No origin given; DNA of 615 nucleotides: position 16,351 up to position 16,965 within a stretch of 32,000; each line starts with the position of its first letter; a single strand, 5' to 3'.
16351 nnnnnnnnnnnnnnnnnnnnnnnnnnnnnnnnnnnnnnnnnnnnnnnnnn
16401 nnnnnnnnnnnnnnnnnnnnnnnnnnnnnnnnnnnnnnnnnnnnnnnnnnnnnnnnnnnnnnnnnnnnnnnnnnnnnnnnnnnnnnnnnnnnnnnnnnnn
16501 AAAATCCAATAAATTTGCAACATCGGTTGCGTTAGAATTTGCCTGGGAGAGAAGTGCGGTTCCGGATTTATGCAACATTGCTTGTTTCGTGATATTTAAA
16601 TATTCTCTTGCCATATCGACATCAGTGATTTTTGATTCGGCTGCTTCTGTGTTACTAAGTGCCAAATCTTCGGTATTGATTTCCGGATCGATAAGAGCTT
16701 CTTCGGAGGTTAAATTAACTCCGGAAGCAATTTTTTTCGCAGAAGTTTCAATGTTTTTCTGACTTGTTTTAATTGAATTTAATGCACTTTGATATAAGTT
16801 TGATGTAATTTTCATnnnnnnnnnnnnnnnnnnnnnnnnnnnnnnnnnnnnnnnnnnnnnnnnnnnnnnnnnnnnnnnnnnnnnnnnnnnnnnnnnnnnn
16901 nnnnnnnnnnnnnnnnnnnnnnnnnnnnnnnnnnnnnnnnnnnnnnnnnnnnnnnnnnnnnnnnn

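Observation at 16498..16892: D0-only mini-flagellin (105 aa) with its own perfect sigma-28 promoter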

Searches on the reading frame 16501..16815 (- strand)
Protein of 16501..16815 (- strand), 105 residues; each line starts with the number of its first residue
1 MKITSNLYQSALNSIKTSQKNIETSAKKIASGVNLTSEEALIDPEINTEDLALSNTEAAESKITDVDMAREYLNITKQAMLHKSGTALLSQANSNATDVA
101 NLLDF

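Call 3: search_protein_families(library=pfam, proteins=[window:16501-16815:-], max_evalue=1)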
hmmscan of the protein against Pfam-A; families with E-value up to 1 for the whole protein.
window:16501-16815:- (105 aa): 2 families
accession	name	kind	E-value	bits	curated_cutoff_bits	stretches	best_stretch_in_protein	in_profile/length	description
PF00700.27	Flagellin_C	-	1.3e-10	41.9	23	1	54-103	37-86/86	Bacterial flagellin C-terminal helical region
PF09557.15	DUF2382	-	0.16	12.7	23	1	20-81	24-83/111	Domain of unknown function (DUF2382)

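Call 4: search_protein_families(library=ncbifam, proteins=[window:16501-16815:-], max_evalue=1)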
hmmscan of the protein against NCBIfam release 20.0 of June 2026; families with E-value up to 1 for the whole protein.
window:16501-16815:- (105 aa): 20 families
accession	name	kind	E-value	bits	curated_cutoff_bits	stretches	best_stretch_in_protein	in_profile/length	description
NF009444.0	PRK12802.1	equivalog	1.6e-09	37.7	332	1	8-103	192-281/282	flagellin domain-containing protein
NF009446.0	PRK12804.1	subfamily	9.2e-09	35.2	352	1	39-103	236-300/301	flagellin Hag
NF006264.0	PRK08411.1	subfamily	3.3e-08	32.7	729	1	46-103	514-571/572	flagellin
NF010115.0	PRK13588.1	subfamily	4.2e-08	32.6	503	1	42-103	452-513/514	flagellin B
NF009448.0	PRK12806.1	equivalog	5.5e-08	32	531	1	17-104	386-474/475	flagellin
NF009234.0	PRK12584.1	equivalog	6.6e-08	32.1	752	1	44-103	450-509/510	flagellin A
NF005294.0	PRK06819.1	subfamily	1.2e-07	31.6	387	1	50-103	322-375/376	FliC/FljB family flagellin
NF038071.1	lat_flg_LafA_2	exception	1.4e-07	31.2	365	1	9-103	195-283/284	lateral flagellin LafA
NF010116.0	PRK13589.1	subfamily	3.6e-07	29.3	983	1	41-103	513-575/576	flagellin A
NF009449.0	PRK12807.1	subfamily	8.2e-07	28.9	347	1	10-103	196-286/287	flagellin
NF006467.0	PRK08869.1-2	subfamily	9.8e-07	28.2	443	1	54-103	350-399/400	flagellin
NF006470.0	PRK08869.1-5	equivalog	3.6e-06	26.4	423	1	54-103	338-387/388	flagellin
NF033376.1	lat_flg_LafA_1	exception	5.2e-06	26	440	1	12-103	218-303/304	lateral flagellin LafA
NF006468.0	PRK08869.1-3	subfamily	7.8e-06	25.2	436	1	35-102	309-376/378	polar flagellin E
NF009450.0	PRK12808.1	equivalog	9.4e-06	25.4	476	1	40-103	412-475/476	flagellin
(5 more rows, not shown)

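Call 8: find_homologous_proteins(query=window:16501-16815:-, max_evalue=0.001)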
Query window:16501-16815:- (105 aa): 11 proteins with E <= 0.001 among 35 candidates.
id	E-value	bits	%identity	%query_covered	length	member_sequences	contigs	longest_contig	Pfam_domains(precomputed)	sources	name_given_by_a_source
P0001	2.6e-55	202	100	100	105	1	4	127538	PF00700.28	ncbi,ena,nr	ncbi:MAG: hypothetical protein J6M02_00985 [Clostridia bacterium]|nr:hypothetical protein [Clostridi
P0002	1.2e-45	171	84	100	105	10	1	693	PF00700.28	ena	-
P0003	2.4e-44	167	83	100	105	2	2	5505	PF00700.28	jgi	-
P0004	2.9e-44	166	83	100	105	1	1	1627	PF00700.28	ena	-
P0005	1.1e-43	165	82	100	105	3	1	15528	PF00700.28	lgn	-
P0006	2.1e-43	164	81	100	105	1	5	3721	PF00700.28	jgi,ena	-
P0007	4.6e-43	163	80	100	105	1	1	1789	PF00700.28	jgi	-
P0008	1.0e-42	162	80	100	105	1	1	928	PF00700.28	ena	-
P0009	1.3e-42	161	80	100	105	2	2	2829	PF00700.28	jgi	-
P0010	1.9e-42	161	81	100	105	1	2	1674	PF00700.28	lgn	-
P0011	1.3e-40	155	79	100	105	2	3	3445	PF00700.28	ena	-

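Call 11: search_solved_structures(query=A1, max_evalue=1, show_alignments=3)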
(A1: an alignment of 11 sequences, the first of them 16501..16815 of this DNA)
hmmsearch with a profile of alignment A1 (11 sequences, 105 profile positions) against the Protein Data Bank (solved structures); distinct sequences matched with E-value up to 1: 60.
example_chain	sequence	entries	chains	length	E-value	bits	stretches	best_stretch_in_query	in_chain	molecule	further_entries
9pim_CJ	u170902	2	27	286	5.6e-12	48.8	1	35-103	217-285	Flagellin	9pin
9pil_Fd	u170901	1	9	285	6.3e-11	45.5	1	50-103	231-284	Flagellin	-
10pl_Ba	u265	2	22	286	7.8e-11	45.2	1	22-103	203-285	Flagellin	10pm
10pp_A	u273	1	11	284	1.1e-10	44.6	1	50-103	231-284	Flagellin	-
10lk_A4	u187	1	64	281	2.9e-10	43.3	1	51-103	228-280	Flagellin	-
9lrz_A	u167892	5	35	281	3.5e-10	43.1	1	52-103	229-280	Flagellin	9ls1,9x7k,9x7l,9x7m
6pwb_AG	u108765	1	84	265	1.1e-08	38.2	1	52-93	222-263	Flagellin B1 (FlaB1)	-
5wjv_A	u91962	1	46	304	2e-08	37.4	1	20-103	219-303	Flagellin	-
5wjt_A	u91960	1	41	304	3.9e-08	36.5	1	35-103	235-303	Flagellin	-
5wjy_A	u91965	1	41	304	4.2e-08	36.4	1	23-103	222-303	Flagellin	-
5wju_A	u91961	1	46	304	4.5e-08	36.3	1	23-103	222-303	Flagellin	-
5wjw_A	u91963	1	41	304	4.7e-08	36.2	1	23-103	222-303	Flagellin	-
5wjx_A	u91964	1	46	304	4.7e-08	36.2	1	23-103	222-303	Flagellin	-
5wjz_A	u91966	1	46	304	4.7e-08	36.2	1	23-103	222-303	Flagellin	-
6gow_D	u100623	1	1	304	4.7e-08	36.2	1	23-103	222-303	Flagellin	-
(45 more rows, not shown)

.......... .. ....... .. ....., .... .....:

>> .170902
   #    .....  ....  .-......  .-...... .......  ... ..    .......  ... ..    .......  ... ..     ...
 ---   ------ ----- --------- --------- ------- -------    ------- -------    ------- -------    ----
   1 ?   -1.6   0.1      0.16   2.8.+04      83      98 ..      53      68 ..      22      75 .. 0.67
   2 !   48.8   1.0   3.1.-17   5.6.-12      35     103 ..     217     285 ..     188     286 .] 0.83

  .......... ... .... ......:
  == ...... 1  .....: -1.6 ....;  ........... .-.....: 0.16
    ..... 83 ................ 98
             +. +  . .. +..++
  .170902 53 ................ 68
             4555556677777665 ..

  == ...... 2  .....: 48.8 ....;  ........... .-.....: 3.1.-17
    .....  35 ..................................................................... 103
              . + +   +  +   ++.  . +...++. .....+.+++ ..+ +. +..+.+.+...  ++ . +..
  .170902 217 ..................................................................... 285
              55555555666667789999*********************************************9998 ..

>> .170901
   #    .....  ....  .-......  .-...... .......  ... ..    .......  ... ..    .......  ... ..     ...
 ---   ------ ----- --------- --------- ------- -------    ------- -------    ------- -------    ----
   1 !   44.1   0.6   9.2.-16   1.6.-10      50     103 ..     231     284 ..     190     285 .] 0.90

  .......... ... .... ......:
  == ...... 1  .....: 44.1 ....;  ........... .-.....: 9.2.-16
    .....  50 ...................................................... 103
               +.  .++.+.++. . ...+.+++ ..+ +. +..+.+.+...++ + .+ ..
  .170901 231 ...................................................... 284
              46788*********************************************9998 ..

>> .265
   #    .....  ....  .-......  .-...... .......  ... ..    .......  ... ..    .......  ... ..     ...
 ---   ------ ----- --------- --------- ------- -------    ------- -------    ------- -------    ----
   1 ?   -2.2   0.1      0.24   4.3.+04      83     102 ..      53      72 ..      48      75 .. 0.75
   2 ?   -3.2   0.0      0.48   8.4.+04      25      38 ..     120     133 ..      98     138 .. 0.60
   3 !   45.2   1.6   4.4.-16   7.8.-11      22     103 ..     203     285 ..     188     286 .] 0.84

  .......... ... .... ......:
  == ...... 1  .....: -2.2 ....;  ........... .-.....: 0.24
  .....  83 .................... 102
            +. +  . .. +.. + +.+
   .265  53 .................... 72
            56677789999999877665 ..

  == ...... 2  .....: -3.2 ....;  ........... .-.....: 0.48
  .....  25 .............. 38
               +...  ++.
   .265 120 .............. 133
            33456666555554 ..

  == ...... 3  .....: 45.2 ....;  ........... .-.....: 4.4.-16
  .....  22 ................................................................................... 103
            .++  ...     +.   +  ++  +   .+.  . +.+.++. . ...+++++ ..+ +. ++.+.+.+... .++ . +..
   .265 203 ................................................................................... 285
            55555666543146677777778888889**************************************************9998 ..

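Call 19: find_encoding_contigs(protein=P0005, flank=8000, max_places=3)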
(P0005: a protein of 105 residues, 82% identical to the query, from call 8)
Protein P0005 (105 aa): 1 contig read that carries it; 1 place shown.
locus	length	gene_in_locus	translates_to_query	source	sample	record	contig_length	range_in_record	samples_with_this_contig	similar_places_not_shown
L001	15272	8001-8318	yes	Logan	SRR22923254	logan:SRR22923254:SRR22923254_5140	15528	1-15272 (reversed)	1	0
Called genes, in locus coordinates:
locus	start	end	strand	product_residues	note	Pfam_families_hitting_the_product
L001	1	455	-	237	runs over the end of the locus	?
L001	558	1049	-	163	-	PF01025:GrpE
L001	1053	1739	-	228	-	PF03444:WHD_HrcA (weak), PF01628:HrcA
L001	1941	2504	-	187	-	PF04011:LemA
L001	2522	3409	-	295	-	PF04536:TPM_phosphatase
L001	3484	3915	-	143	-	PF01592:NifU_N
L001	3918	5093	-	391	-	PF00266:Aminotran_5, PF01212:Beta_elim_lyase (weak), PF01041:DegT_DnrJ_EryC1 (weak)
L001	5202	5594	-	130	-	-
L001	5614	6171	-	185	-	PF08207:EFP_N, PF01132:EFP, PF09285:Elong-fact-P_C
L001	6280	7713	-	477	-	PF00224:PK, PF02887:PK_C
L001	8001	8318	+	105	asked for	PF00700:Flagellin_C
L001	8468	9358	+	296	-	PF00669:Flagellin_N, PF00700:Flagellin_C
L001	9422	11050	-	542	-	PF00753:Lactamase_B, PF10996:Beta-Casp, PF07521:RMMBL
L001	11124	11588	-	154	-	PF22811:Zn_ribbon_NrdR, PF03477:ATP-cone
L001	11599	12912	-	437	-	PF02885:Glycos_trans_3N, PF00591:Glycos_transf_3, PF07831:PYNP_C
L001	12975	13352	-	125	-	PF08378:NERD (weak), PF02021:UPF0102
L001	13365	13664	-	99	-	-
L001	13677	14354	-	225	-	PF01351:RNase_HII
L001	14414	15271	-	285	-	?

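Call 20: find_encoding_contigs(protein=P0003, flank=6000, max_places=3)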
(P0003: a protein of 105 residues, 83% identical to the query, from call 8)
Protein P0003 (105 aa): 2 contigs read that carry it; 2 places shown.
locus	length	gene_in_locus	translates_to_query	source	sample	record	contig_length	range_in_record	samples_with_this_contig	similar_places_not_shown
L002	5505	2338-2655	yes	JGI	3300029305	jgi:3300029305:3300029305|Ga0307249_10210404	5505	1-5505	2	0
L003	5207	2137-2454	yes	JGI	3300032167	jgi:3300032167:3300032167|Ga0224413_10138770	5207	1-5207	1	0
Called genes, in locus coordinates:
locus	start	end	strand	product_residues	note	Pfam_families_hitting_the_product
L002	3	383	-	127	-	?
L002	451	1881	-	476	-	PF00224:PK, PF02887:PK_C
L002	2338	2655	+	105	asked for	PF00700:Flagellin_C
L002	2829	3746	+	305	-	PF00669:Flagellin_N, PF00700:Flagellin_C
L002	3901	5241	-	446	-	PF13173:AAA_14, PF13635:DUF4143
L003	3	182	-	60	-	?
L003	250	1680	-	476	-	PF00224:PK, PF02887:PK_C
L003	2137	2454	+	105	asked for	PF00700:Flagellin_C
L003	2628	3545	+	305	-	PF00669:Flagellin_N, PF00700:Flagellin_C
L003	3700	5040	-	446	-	PF13173:AAA_14, PF13635:DUF4143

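Call 21: search_protein_representatives(alignment_id=A1)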
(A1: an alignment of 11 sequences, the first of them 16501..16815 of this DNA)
Query: 11 sequences, 105 profile positions. Proteins with E-value up to 0.001 (for the whole library): 3287; up to 1e-10: 6; up to 1e-30: 1. The best 150 are listed.
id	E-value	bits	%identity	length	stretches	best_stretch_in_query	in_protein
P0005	4.8e-57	206.6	-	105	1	1-105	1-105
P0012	4.7e-12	62.0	-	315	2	43-103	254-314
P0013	6.5e-12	61.5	-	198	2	35-98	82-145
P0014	1.1e-11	60.8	-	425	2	21-103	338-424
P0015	3.1e-11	59.4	-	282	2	42-103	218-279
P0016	5.1e-11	58.7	-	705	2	20-103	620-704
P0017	2.0e-10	56.8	-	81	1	32-103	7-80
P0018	4.2e-10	55.7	-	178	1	20-103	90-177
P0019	5.4e-10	55.4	-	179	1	35-103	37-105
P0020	9.0e-10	54.7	-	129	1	42-103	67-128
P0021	2.0e-09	53.5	-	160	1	33-103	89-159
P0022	2.4e-09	53.3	-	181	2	14-103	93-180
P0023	2.6e-09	53.2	-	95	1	27-103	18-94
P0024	4.1e-09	52.6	-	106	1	1-104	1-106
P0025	4.3e-09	52.5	-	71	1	49-103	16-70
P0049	4.3e-08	49.3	-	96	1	18-103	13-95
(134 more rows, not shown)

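Call 22: find_encoding_contigs(protein=P0006, flank=4000, max_places=3)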
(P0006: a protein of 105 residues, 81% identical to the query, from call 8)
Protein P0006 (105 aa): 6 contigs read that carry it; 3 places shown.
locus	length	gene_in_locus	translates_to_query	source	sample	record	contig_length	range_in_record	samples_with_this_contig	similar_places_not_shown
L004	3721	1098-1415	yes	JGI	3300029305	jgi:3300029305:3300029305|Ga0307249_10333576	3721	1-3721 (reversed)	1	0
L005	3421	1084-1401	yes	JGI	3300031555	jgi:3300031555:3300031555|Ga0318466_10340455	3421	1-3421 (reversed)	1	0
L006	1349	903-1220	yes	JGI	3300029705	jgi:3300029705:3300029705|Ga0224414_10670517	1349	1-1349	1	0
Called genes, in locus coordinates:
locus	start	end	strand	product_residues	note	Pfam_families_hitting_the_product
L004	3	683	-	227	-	?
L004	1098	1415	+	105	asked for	PF00700:Flagellin_C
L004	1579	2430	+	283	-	PF00669:Flagellin_N, PF00700:Flagellin_C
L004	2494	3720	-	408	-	PF10996:Beta-Casp, PF07521:RMMBL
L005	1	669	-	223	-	?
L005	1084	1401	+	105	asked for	PF00700:Flagellin_C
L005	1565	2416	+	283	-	PF00669:Flagellin_N, PF00700:Flagellin_C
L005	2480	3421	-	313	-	?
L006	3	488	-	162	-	?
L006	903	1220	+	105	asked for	PF00700:Flagellin_C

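Call 23: find_encoding_contigs(protein=P0011, flank=4000, max_places=3)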
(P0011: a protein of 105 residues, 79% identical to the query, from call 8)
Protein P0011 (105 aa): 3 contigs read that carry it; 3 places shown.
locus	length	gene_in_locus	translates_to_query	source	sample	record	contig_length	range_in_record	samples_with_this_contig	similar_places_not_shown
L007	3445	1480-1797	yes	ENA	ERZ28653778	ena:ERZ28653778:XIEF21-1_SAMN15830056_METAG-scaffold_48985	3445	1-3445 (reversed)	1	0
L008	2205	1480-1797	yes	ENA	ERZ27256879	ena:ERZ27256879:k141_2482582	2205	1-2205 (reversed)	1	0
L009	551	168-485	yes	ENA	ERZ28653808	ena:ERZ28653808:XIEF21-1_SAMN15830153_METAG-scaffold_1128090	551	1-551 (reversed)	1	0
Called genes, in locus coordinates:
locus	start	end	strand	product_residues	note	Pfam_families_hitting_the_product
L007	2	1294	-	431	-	?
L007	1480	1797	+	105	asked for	PF00700:Flagellin_C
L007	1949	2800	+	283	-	PF00669:Flagellin_N, PF00700:Flagellin_C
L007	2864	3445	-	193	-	?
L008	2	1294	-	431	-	?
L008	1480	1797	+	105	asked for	PF00700:Flagellin_C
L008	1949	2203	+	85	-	?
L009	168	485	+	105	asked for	PF00700:Flagellin_C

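Call 26: find_encoding_contigs(protein=P0024, flank=8000, max_places=4)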
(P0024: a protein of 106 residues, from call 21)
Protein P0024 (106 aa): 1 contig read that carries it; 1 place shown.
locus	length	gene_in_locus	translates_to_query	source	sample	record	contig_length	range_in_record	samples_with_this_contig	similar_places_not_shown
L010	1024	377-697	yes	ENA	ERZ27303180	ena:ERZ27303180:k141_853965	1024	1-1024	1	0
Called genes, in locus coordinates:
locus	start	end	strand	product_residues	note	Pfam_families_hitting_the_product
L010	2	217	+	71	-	?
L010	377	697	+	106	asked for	PF00700:Flagellin_C (weak)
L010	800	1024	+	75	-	?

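Call 27: find_encoding_contigs(protein=P0049, flank=8000, max_places=4)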
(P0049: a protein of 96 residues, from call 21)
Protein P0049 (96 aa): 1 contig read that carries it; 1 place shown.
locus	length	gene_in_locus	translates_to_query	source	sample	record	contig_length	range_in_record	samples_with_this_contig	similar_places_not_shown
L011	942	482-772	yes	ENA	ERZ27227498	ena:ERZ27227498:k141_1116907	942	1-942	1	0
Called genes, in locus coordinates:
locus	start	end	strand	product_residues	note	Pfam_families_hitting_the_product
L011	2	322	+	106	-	?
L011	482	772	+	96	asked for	PF00700:Flagellin_C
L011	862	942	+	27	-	?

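Call 50: find_related_loci(query=window:16501-16815:-, collection=genome_contigs, flank=10000)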
Query window:16501-16815:- (105 aa) in genome_contigs; peptide patterns used: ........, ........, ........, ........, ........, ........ (x = any residue, [..] = any of these).
94 stretches matched a pattern; 1 encode a relative of the query (tblastn E <= 1e-3); 1 distinct loci.
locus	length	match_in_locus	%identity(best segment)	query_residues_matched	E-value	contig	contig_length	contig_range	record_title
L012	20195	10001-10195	40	22-93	1e-8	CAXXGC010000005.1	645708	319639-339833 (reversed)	MAG: Melioribacteraceae bacterium isolate c2877395-3ee6-4dac-bee1-9ee563c4f95a genome assembly, contig: contig_5, whole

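Call 52: predict_structure(alignment_id=A4)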
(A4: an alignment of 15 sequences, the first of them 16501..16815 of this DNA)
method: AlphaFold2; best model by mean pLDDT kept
length: 105 residues; sequences in the alignment: 15
mean_pLDDT: 70.3   pTM: 0.39
mean pLDDT of the five models: 70.3, 64.9, 58.7, 56.2, 55.0
residues with pLDDT >= 90: 25; 70-90: 33; 50-70: 21; < 50: 26
segments of 3 or more residues with pLDDT < 50: 1-3, 19-29, 31-42
pLDDT, mean of each block of 10 residues (from residue 1): 50 53 46 47 63 79 88 93 92 88 78
secondary structure, 60 per line:
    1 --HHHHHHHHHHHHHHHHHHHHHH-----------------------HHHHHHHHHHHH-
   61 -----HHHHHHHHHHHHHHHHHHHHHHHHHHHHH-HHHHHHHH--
elements in order: H3-24 H48-59 H66-94 H96-103
